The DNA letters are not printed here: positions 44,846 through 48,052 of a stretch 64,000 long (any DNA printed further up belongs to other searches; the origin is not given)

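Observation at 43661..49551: Five-gene minus-strand operon built around a 968-aa soluble T4CP/VirB4-like ATPase with coiled-coil partners and an extended NDK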

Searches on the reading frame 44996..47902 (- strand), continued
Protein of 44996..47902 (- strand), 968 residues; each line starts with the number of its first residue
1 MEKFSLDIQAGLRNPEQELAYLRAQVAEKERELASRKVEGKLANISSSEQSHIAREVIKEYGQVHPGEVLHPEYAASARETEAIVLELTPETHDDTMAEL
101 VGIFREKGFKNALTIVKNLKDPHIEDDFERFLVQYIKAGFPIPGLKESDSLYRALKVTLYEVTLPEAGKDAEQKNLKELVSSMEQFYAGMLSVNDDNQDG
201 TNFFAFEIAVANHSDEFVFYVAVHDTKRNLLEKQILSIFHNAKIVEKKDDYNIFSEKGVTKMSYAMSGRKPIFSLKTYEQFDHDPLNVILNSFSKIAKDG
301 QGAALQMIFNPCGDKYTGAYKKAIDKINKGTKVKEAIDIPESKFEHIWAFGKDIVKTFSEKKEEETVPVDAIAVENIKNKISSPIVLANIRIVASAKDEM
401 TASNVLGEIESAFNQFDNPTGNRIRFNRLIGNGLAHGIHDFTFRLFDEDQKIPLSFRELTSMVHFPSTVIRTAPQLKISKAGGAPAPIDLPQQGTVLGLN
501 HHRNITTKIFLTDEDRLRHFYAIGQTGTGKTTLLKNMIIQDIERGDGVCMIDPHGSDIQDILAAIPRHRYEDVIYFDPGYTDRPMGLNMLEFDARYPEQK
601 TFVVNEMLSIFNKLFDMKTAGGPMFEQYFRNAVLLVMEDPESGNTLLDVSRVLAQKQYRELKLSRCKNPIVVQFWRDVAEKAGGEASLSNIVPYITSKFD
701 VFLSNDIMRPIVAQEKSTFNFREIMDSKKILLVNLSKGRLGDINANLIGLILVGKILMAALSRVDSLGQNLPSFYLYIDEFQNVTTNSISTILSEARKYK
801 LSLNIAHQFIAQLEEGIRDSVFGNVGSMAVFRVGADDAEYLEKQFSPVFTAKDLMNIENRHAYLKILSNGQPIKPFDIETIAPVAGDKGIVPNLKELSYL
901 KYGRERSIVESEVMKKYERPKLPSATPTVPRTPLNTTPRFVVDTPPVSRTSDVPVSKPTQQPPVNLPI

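Call 7: find_homologous_proteins(query=window:44996-47902:-, max_evalue=0.00001)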
Query window:44996-47902:- (968 aa): 1881 proteins with E <= 0.00001 among 8000 candidates; the best 120 are listed.
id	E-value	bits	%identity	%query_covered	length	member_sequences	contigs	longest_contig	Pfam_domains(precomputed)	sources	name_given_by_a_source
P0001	0.0e+0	2162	99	100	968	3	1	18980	PF26449.1,PF10412.16,PF12696.14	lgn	-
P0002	0.0e+0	1672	78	99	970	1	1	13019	PF26449.1,PF10412.16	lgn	-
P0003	0.0e+0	1395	68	94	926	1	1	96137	PF26449.1,PF10412.16,PF01935.24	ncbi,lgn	ncbi:MAG: DUF87 domain-containing protein [Candidatus Taylorbacteria bacterium]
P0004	0.0e+0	1390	68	94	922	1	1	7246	PF26449.1,PF10412.16,PF01935.24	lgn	-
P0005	0.0e+0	1382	68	95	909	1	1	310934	PF26449.1,PF10412.16,PF12696.14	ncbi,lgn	-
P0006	0.0e+0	1378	69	94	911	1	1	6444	PF26449.1,PF01935.24,PF12696.14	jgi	jgi:hypothetical protein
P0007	0.0e+0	1362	66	94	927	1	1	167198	PF26449.1,PF10412.16,PF01935.24,PF12696.14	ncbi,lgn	-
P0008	0.0e+0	1361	65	95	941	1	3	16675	PF26449.1,PF01935.24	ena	-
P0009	0.0e+0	1353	66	94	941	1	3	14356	PF26449.1,PF10412.16,PF01935.24,PF12696.14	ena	-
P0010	0.0e+0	1352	66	94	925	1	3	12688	PF26449.1,PF10412.16,PF01935.24,PF12696.14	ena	-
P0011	0.0e+0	1350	65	94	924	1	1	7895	PF26449.1,PF01935.24,PF12696.14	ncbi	-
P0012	0.0e+0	1350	65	94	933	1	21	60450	PF26449.1,PF01935.24,PF12696.14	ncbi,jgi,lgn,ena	jgi:hypothetical protein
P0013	0.0e+0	1349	65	95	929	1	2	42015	PF26449.1,PF10412.16,PF01935.24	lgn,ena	-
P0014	0.0e+0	1345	65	95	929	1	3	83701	PF26449.1,PF01935.24,PF12696.14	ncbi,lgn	-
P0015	0.0e+0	1344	65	95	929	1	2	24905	PF26449.1,PF01935.24,PF12696.14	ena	-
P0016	0.0e+0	1344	65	94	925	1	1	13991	PF26449.1,PF10412.16,PF01935.24,PF13401.13,PF12696.14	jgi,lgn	-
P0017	0.0e+0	1343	65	95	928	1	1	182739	PF26449.1,PF10412.16,PF01935.24,PF12696.14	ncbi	-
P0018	0.0e+0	1340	65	95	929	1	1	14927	PF26449.1,PF10412.16,PF01935.24,PF12696.14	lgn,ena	-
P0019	0.0e+0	1340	65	95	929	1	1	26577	PF26449.1,PF10412.16,PF01935.24,PF13401.13,PF12696.14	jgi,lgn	-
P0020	0.0e+0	1339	63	95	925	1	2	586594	PF26449.1,PF01935.24,PF12696.14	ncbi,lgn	ncbi:MAG: TraM recognition domain-containing protein [Patescibacteria group bacterium]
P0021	0.0e+0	1338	64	95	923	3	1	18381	PF26449.1,PF01935.24,PF12696.14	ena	-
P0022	0.0e+0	1338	65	95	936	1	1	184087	PF26449.1,PF01935.24,PF12696.14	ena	-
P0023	0.0e+0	1337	65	94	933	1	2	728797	PF26449.1,PF01935.24,PF12696.14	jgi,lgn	jgi:hypothetical protein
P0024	0.0e+0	1336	65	94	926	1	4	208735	PF26449.1,PF10412.16,PF01935.24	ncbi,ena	ncbi:MAG: DUF87 domain-containing protein [Patescibacteria group bacterium]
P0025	0.0e+0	1336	65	95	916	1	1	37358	PF26449.1,PF10412.16,PF12696.14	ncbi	-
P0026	0.0e+0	1334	65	95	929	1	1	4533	PF26449.1,PF10412.16,PF01935.24,PF12696.14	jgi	jgi:hypothetical protein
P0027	0.0e+0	1333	64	95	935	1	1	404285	PF26449.1,PF10412.16,PF01935.24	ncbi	-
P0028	0.0e+0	1333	64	95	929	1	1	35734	PF26449.1,PF01935.24,PF12696.14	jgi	jgi:hypothetical protein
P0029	0.0e+0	1331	64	95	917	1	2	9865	PF26449.1,PF01935.24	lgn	-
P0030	0.0e+0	1330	65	95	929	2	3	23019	PF26449.1,PF10412.16,PF01935.24,PF12696.14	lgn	-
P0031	0.0e+0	1330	65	95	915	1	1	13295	PF26449.1,PF10412.16,PF01935.24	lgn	-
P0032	0.0e+0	1329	64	95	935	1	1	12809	PF26449.1,PF10412.16,PF01935.24,PF13401.13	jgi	jgi:hypothetical protein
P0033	0.0e+0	1328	63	96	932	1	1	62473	PF26449.1,PF10412.16,PF01935.24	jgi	jgi:Helicase HerA, central domain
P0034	0.0e+0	1327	64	95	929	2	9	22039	PF26449.1,PF10412.16,PF01935.24,PF12696.14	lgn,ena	-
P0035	0.0e+0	1326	65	95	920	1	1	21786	PF26449.1,PF10412.16,PF01935.24,PF13401.13,PF12696.14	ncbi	-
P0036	0.0e+0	1326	65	95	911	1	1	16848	PF26449.1,PF01935.24,PF13401.13,PF12696.14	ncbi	-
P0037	0.0e+0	1326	65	95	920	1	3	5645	PF26449.1,PF10412.16,PF01935.24,PF13401.13,PF12696.14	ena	-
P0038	0.0e+0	1325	64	95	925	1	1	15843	PF26449.1,PF10412.16,PF01935.24,PF12696.14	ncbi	-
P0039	0.0e+0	1325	65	95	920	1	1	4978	PF26449.1,PF10412.16,PF01935.24,PF13401.13,PF12696.14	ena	-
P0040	0.0e+0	1324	64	94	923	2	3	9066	PF26449.1,PF10412.16,PF01935.24,PF12696.14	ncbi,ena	-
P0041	0.0e+0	1324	66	93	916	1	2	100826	PF26449.1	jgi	jgi:hypothetical protein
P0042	0.0e+0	1323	64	95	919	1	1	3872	PF26449.1,PF12696.14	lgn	-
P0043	0.0e+0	1323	65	94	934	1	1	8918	PF26449.1,PF10412.16,PF01935.24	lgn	-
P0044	0.0e+0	1323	63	95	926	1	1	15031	PF26449.1,PF10412.16,PF01935.24,PF12696.14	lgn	-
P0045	0.0e+0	1322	65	95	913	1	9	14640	PF26449.1,PF01935.24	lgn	-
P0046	0.0e+0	1321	65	94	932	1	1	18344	PF26449.1,PF10412.16,PF01935.24,PF13401.13,PF12696.14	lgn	-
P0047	0.0e+0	1321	65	95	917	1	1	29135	PF26449.1,PF12696.14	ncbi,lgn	-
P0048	0.0e+0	1321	64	94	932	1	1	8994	PF26449.1,PF10412.16,PF01935.24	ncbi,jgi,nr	ncbi:MAG: hypothetical protein QOG91_381 [Candidatus Parcubacteria bacterium]|jgi:hypothetical prote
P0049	0.0e+0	1320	64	95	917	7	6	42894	PF26449.1,PF10412.16,PF12696.14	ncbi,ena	ncbi:MAG: TraM recognition domain-containing protein [Patescibacteria group bacterium]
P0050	0.0e+0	1319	64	95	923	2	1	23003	PF26449.1,PF10412.16,PF01935.24,PF12696.14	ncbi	-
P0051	0.0e+0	1319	64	95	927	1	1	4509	PF26449.1,PF01935.24,PF12696.14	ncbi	-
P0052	0.0e+0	1319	64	94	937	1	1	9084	PF26449.1,PF10412.16,PF01935.24,PF13401.13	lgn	-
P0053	0.0e+0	1317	66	94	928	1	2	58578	PF26449.1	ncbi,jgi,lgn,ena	-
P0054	0.0e+0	1316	64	94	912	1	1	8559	PF26449.1,PF10412.16,PF01935.24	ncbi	-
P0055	0.0e+0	1315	64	95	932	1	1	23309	PF26449.1,PF01935.24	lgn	-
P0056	0.0e+0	1315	63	95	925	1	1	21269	PF26449.1,PF10412.16,PF01935.24,PF12696.14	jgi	jgi:hypothetical protein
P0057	0.0e+0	1315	64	95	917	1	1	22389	PF26449.1,PF12696.14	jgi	-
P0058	0.0e+0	1315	64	95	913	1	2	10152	PF26449.1,PF01935.24,PF12696.14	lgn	-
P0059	0.0e+0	1314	65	94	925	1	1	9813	PF26449.1,PF10412.16,PF01935.24,PF12696.14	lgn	-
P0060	0.0e+0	1314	64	95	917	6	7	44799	PF26449.1,PF12696.14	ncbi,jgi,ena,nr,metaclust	ncbi:MAG: hypothetical protein UT90_C0012G0003 [Parcubacteria group bacterium GW2011_GWA1_40_21]|nr:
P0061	0.0e+0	1313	64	94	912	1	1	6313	PF26449.1,PF12696.14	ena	-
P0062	0.0e+0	1313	64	94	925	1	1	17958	PF26449.1,PF01935.24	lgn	-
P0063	0.0e+0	1313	64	95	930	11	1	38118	PF26449.1,PF01935.24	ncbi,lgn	-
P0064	0.0e+0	1312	64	94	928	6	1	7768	PF26449.1,PF10412.16,PF01935.24,PF12696.14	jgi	-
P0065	0.0e+0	1312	63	95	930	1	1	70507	PF26449.1,PF01935.24,PF02534.21,PF12696.14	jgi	jgi:type IV secretory pathway TraG/TraD family ATPase VirD4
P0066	0.0e+0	1309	63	95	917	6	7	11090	PF26449.1,PF10412.16,PF12696.14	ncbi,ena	ncbi:MAG: TraM recognition domain-containing protein [Patescibacteria group bacterium]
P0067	0.0e+0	1309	63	94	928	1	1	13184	PF26449.1,PF10412.16,PF01935.24,PF12696.14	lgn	-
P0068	0.0e+0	1309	64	94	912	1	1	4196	PF26449.1,PF10412.16,PF12696.14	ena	-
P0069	0.0e+0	1308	64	95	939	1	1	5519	PF26449.1,PF01935.24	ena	-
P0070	0.0e+0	1307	63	95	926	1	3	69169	PF26449.1,PF12696.14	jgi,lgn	-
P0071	0.0e+0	1306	64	97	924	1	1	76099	PF26449.1,PF01935.24,PF12696.14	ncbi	-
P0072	0.0e+0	1304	64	95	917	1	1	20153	PF26449.1,PF10412.16,PF01935.24,PF12696.14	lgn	-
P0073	0.0e+0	1303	63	94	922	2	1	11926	PF26449.1,PF01935.24,PF02534.21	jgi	jgi:hypothetical protein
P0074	0.0e+0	1303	63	95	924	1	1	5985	PF26449.1,PF01935.24,PF12696.14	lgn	-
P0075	0.0e+0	1303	64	94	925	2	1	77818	PF26449.1,PF10412.16,PF01935.24,PF12696.14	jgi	jgi:hypothetical protein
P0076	0.0e+0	1303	63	95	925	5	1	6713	PF26449.1,PF12696.14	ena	-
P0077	0.0e+0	1303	63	95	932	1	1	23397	PF26449.1,PF10412.16,PF01935.24,PF13401.13,PF12696.14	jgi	jgi:hypothetical protein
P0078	0.0e+0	1303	63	95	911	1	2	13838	PF26449.1,PF10412.16,PF01935.24,PF12696.14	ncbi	-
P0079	0.0e+0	1302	64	94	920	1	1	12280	PF26449.1,PF10412.16,PF01935.24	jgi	jgi:hypothetical protein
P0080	0.0e+0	1302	63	95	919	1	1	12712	PF26449.1,PF10412.16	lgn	-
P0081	0.0e+0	1301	64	95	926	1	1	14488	PF26449.1,PF01935.24,PF12696.14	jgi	jgi:hypothetical protein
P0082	0.0e+0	1300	63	94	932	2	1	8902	PF26449.1,PF10412.16,PF01935.24,PF12696.14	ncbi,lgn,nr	ncbi:MAG: type IV secretion system DNA-binding domain-containing protein [Candidatus Taylorbacteria 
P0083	0.0e+0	1300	63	95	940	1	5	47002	PF26449.1,PF01935.24,PF12696.14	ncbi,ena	-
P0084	0.0e+0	1299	63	94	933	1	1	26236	PF26449.1,PF01935.24,PF12696.14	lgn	-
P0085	0.0e+0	1298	63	95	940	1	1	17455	PF26449.1,PF01935.24,PF12696.14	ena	-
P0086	0.0e+0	1298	63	95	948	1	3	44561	PF26449.1,PF10412.16,PF01935.24,PF13401.13,PF12696.14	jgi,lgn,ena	jgi:hypothetical protein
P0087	0.0e+0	1298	63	94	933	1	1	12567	PF26449.1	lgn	-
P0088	0.0e+0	1298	63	95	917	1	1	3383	PF26449.1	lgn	-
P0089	0.0e+0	1298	63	95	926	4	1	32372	PF26449.1,PF01935.24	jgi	jgi:hypothetical protein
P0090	0.0e+0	1297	63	94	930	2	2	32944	PF26449.1,PF01935.24,PF12696.14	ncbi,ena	ncbi:MAG: DUF87 domain-containing protein [Patescibacteria group bacterium]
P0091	0.0e+0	1296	63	95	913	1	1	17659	PF26449.1,PF01935.24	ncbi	-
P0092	0.0e+0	1296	63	95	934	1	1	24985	PF26449.1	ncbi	-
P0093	0.0e+0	1296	64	95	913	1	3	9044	PF26449.1,PF01935.24,PF13401.13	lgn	-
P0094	0.0e+0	1296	63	95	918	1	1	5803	PF26449.1,PF01935.24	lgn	-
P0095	0.0e+0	1294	64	94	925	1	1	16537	PF26449.1,PF01935.24,PF13401.13,PF12696.14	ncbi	-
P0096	0.0e+0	1294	62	94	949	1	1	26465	PF26449.1,PF01935.24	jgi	jgi:hypothetical protein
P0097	0.0e+0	1293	64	94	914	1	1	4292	PF26449.1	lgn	-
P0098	0.0e+0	1292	63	94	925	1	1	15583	PF26449.1,PF01935.24,PF13401.13,PF12696.14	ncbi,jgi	ncbi:MAG: DUF87 domain-containing protein [Candidatus Paceibacterota bacterium]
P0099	0.0e+0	1291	62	95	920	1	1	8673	PF26449.1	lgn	-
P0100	0.0e+0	1291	63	95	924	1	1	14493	PF26449.1,PF01935.24,PF12696.14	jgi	jgi:ribosomal protein S25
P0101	0.0e+0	1290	63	93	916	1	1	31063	PF26449.1,PF01935.24,PF02534.21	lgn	-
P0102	0.0e+0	1290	63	94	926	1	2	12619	PF26449.1,PF01935.24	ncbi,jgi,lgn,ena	jgi:hypothetical protein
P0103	0.0e+0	1290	63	95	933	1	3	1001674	PF26449.1,PF01935.24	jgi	jgi:hypothetical protein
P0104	0.0e+0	1288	63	95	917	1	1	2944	PF26449.1,PF10412.16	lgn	-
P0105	0.0e+0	1288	63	95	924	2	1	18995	PF26449.1,PF10412.16,PF02534.21,PF12696.14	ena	-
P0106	0.0e+0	1287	63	95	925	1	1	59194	PF26449.1,PF10412.16,PF01935.24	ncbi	-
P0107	0.0e+0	1284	62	95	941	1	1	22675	PF26449.1,PF01935.24,PF12696.14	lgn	-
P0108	0.0e+0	1284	63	95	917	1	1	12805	PF26449.1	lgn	-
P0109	0.0e+0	1284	63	94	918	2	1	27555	PF26449.1,PF10412.16,PF01935.24,PF12696.14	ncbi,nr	ncbi:MAG: type IV secretion system DNA-binding domain-containing protein [bacterium]|nr:type IV secr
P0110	0.0e+0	1281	62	96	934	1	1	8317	PF26449.1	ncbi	-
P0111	0.0e+0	1281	62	94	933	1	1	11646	PF26449.1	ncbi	-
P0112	0.0e+0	1281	63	94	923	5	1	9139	PF26449.1,PF10412.16,PF01935.24,PF02534.21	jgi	jgi:hypothetical protein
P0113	0.0e+0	1281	62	95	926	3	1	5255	PF26449.1,PF10412.16,PF01935.24,PF12696.14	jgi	jgi:hypothetical protein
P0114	0.0e+0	1279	63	95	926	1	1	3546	PF26449.1,PF10412.16,PF02534.21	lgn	-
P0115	0.0e+0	1279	62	95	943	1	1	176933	PF26449.1,PF01935.24,PF12696.14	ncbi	-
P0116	0.0e+0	1278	62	94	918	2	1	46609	PF26449.1,PF10412.16,PF01935.24,PF12696.14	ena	-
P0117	0.0e+0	1278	63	95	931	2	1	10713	PF26449.1,PF10412.16,PF01935.24,PF12696.14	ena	-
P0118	0.0e+0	1277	62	95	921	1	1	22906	PF26449.1,PF12696.14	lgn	-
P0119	0.0e+0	1276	64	94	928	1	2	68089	PF26449.1,PF10412.16,PF01935.24,PF02534.21,PF12696.14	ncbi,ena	ncbi:MAG: TraM recognition domain-containing protein [Patescibacteria group bacterium]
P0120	0.0e+0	1275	62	94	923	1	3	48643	PF26449.1,PF10412.16,PF01935.24,PF02534.21,PF12696.14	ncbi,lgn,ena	-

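Call 9: find_related_loci(query=window:44996-47902:-, collection=genome_contigs, flank=7000)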
Query window:44996-47902:- (968 aa) in genome_contigs; peptide patterns used: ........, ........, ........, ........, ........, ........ (x = any residue, [..] = any of these).
599 stretches matched a pattern (row limit reached: there are more); 591 encode a relative of the query (tblastn E <= 1e-3); the best 80 are kept; 80 distinct loci.
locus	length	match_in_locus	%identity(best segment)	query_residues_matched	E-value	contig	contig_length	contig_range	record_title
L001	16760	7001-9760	65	1-919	0e+0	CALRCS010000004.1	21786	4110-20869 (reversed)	MAG: Candidatus Nomurabacteria bacterium isolate RH-23may17-878 genome assembly, contig: RH-23may17-C17494, whole genome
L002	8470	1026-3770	64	12-917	0e+0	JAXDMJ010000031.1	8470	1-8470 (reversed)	MAG: Candidatus Parcubacteria bacterium isolate BP_639 scaffold_199555, whole genome shotgun sequence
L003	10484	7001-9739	63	1-921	0e+0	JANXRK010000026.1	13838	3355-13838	MAG: Candidatus Taylorbacteria bacterium isolate 336R_metabat_165_sub 336R_k141_822566, whole genome shotgun sequence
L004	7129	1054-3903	63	12-917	0e+0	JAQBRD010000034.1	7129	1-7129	MAG: Candidatus Taylorbacteria bacterium isolate RYN_390 scaffold_3693899, whole genome shotgun sequence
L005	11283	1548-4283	63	12-921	0e+0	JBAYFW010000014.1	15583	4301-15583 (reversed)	MAG: Candidatus Paceibacterota bacterium isolate SO_2016_GW1_110 scaffold06513_OW334_2016, whole genome shotgun sequence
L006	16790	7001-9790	63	1-930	0e+0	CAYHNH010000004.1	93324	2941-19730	MAG TPA_asm: uncultured Candidatus Saccharibacteria bacterium isolate ERP119705_co13_543 genome assembly, contig: NODE_2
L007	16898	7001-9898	60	1-939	0e+0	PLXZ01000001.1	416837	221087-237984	MAG: Candidatus Taylorbacteria bacterium isolate palsa_1337 73.20120700_P3D.324_contig_6219, whole genome shotgun sequen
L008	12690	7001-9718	64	14-919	0e+0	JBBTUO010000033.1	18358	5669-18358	MAG: Patescibacteria group bacterium isolate H41-bin128_1 H41_bin128_1_000000000033, whole genome shotgun sequence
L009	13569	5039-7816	62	8-930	0e+0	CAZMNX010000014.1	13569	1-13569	MAG TPA_asm: uncultured Candidatus Saccharibacteria bacterium isolate SRP272421_co2_491 genome assembly, contig: NODE_15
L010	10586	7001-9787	61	8-934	0e+0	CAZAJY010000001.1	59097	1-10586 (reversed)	MAG TPA_asm: uncultured Candidatus Saccharibacteria bacterium isolate SRP178699_co1_453 genome assembly, contig: NODE_43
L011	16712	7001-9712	62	14-917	0e+0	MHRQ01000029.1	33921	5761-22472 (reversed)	MAG: Candidatus Taylorbacteria bacterium RIFCSPHIGHO2_02_FULL_46_13 rifcsphigho2_02_scaffold_5231, whole genome shotgun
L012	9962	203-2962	61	8-923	0e+0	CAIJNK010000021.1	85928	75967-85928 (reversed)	uncultured bacterium isolate AlinenLipids_bin-6017 genome assembly, contig: bin-6017:21/22, whole genome shotgun sequenc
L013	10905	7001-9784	61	1-930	0e+0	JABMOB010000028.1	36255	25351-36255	MAG: Parcubacteria group bacterium isolate bin.649 k141_5186086, whole genome shotgun sequence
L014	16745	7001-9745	62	8-919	0e+0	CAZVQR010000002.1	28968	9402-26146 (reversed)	MAG TPA_asm: uncultured Candidatus Saccharibacteria bacterium isolate SRP178908_co1_346 genome assembly, contig: NODE_93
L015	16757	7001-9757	61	8-923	0e+0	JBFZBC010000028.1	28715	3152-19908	MAG: bacterium isolate PPR_0483 PPR_0483.fa_k121_349770, whole genome shotgun sequence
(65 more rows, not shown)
